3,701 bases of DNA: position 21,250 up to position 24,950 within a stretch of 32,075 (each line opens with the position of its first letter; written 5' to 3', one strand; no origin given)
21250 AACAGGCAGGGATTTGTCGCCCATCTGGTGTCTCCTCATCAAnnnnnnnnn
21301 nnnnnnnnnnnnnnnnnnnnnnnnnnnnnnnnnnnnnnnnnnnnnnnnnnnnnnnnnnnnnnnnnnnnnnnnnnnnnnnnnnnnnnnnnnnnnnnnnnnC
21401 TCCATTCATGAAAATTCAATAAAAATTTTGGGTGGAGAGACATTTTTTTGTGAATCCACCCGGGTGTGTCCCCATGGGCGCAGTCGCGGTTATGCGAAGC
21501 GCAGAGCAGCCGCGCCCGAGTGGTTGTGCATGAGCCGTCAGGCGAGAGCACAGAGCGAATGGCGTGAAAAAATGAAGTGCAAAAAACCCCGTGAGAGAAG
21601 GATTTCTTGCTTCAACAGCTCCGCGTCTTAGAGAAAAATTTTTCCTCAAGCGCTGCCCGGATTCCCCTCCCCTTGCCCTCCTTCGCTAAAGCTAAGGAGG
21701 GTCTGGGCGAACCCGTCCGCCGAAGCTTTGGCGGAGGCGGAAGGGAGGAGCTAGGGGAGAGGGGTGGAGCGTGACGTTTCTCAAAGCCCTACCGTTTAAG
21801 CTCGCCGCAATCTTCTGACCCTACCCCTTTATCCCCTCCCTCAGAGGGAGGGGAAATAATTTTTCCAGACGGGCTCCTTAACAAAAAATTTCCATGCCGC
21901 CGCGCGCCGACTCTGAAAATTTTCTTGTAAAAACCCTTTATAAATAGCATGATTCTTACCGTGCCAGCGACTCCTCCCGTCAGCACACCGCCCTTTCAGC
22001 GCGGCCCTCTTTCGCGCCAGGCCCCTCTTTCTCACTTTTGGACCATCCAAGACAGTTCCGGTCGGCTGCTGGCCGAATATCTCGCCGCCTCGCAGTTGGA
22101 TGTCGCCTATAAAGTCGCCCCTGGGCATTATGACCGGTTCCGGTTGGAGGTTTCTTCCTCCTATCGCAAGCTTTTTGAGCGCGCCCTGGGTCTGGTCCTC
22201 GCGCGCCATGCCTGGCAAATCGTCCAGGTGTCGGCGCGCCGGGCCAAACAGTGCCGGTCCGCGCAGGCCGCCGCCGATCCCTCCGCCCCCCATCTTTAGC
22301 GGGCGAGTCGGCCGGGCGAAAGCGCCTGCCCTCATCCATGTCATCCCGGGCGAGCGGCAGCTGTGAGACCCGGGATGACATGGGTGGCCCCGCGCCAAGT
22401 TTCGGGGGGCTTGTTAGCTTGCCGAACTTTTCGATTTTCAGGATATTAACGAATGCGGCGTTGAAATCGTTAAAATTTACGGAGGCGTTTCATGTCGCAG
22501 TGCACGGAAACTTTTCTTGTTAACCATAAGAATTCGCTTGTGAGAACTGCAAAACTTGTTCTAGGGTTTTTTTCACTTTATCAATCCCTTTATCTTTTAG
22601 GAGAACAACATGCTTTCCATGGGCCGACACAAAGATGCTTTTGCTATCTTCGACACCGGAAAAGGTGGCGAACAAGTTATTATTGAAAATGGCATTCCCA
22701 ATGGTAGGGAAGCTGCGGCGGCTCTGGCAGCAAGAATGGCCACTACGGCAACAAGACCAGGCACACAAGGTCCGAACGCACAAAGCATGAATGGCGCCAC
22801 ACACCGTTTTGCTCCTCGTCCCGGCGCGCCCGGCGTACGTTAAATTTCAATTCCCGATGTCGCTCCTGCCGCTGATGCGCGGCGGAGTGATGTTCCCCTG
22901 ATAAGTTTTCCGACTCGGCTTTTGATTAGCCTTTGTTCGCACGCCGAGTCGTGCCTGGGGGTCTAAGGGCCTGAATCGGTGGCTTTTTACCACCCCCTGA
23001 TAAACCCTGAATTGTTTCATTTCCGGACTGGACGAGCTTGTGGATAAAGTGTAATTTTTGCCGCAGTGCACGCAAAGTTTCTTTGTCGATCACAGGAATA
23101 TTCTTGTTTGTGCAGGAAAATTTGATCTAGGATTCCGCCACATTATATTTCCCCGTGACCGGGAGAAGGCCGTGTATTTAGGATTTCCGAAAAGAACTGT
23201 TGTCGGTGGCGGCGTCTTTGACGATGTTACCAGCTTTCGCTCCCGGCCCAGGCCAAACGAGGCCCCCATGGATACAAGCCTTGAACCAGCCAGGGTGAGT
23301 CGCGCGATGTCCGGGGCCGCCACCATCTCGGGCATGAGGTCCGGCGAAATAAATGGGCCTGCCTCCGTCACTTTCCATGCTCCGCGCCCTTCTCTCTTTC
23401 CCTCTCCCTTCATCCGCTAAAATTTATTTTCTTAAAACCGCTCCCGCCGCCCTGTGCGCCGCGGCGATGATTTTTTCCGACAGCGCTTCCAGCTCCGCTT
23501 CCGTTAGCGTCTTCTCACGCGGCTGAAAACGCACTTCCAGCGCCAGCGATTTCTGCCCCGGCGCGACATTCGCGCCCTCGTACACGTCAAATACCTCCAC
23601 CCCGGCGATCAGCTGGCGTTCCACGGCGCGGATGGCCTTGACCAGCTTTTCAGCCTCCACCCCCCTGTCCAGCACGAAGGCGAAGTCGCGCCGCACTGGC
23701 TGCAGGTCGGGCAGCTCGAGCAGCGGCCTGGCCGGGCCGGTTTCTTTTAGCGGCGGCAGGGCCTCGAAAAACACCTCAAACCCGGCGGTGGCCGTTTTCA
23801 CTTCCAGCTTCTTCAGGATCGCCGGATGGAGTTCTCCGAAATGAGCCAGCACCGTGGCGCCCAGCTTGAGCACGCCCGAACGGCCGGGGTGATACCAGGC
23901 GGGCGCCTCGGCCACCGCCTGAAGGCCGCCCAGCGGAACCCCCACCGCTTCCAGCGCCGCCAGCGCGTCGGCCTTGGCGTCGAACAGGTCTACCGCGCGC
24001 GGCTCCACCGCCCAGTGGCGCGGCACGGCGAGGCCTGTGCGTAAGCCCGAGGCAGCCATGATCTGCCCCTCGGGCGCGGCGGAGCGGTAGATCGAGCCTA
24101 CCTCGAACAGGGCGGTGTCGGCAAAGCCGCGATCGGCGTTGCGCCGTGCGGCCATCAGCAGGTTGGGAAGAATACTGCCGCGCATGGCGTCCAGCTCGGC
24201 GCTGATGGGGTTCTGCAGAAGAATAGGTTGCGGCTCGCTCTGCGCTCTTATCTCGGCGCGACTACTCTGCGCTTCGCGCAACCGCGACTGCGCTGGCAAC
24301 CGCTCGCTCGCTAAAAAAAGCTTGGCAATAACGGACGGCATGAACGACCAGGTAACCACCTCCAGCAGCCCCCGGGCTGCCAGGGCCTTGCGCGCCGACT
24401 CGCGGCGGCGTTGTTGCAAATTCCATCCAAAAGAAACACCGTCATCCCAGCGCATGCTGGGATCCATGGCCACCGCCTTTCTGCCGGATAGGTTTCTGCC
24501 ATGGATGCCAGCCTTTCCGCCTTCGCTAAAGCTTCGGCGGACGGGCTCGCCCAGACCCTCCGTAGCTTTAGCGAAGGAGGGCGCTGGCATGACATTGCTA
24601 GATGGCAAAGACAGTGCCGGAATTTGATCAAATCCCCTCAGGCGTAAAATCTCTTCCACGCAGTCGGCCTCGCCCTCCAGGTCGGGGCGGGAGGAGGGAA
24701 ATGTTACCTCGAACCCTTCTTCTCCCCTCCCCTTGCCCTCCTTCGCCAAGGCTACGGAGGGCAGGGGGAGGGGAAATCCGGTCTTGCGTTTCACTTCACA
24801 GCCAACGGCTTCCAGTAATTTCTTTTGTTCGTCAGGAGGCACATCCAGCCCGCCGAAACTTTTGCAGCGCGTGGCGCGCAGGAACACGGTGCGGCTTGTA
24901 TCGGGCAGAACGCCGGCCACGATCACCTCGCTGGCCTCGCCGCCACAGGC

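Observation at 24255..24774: Three independent repeat-element insertions, all in-frame, within 520 nt of essential pheT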

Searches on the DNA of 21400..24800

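Call 55: search_rna_families(source=window, start=21400, end=24800, threshold=evalue, max_evalue=1)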
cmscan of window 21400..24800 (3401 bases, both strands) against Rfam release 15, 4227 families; matches with E-value up to 1: 16.
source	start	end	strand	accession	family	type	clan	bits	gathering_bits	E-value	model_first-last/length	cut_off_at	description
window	24712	24783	-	RF03764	mir-647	Gene; miRNA;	-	28.4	93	0.06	10-77/86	no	mir-647 microRNA precursor family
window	24724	24776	+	RF02795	Pab91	Gene; snRNA; snoRNA; HACA-box;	-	28.1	71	0.021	1-57/57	no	Pab91 RNA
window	24720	24776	-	RF03776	mir-2068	Gene; miRNA;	-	27.8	99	0.0035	1-68/68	no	mir-2068 microRNA precursor family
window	24721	24776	+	RF03849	MIR1219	Gene; miRNA;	-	27.5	79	0.012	14-69/82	no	MIR1219 microRNA precursor family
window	24722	24775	-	RF03872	MIR6426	Gene; miRNA;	-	26.4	96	0.035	1-84/84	no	MIR6426 microRNA precursor family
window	24723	24774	+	RF04132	mir-4436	Gene; miRNA;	-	26.2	74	0.018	1-85/85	no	mir-4436 microRNA precursor family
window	22332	22387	+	RF00926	MIR1151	Gene; miRNA;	-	26.2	90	0.55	1-110/110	no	MIR1151 microRNA precursor family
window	21739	21835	-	RF00796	mir-48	Gene; miRNA;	-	26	69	0.022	1-76/76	no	mir-48 microRNA precursor family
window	24713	24782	-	RF03406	mir-3099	Gene; miRNA;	-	25.7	95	0.048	1-84/84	no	mir-3099 microRNA precursor family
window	24721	24776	-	RF04240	mir-4716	Gene; miRNA;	-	24.9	76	0.05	1-84/84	no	mir-4716 microRNA precursor family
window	24721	24776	+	RF04240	mir-4716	Gene; miRNA;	-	24.6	76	0.058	1-84/84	no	mir-4716 microRNA precursor family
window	24718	24777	-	RF03834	mir-3173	Gene; miRNA;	-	23.6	84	0.5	1-80/80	no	mir-3173 microRNA precursor family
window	24723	24776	+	RF03406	mir-3099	Gene; miRNA;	-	22.4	95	0.36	6-81/84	no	mir-3099 microRNA precursor family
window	23678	23747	+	RF02241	Xoo2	Gene; sRNA;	-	21.4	45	0.47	1-78/78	no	Xanthomonadaceae sRNA Xoo2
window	22336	22383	-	RF03684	mir-1990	Gene; miRNA;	-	20.3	63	0.32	14-62/75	no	mir-1990 microRNA precursor family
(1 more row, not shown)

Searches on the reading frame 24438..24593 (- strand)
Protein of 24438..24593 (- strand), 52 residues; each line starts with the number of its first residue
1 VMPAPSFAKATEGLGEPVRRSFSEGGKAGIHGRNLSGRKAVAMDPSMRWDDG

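Call 23: find_homologous_proteins(query=window:24438-24593:-, max_evalue=10)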
Query seq(52 aa): no candidate shares three 5-residue words with the query. No homologue found.
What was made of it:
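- Tried and rejected: No candidate shared enough indexed words, not even the window's own protein, so the test was uninformative (call 23).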
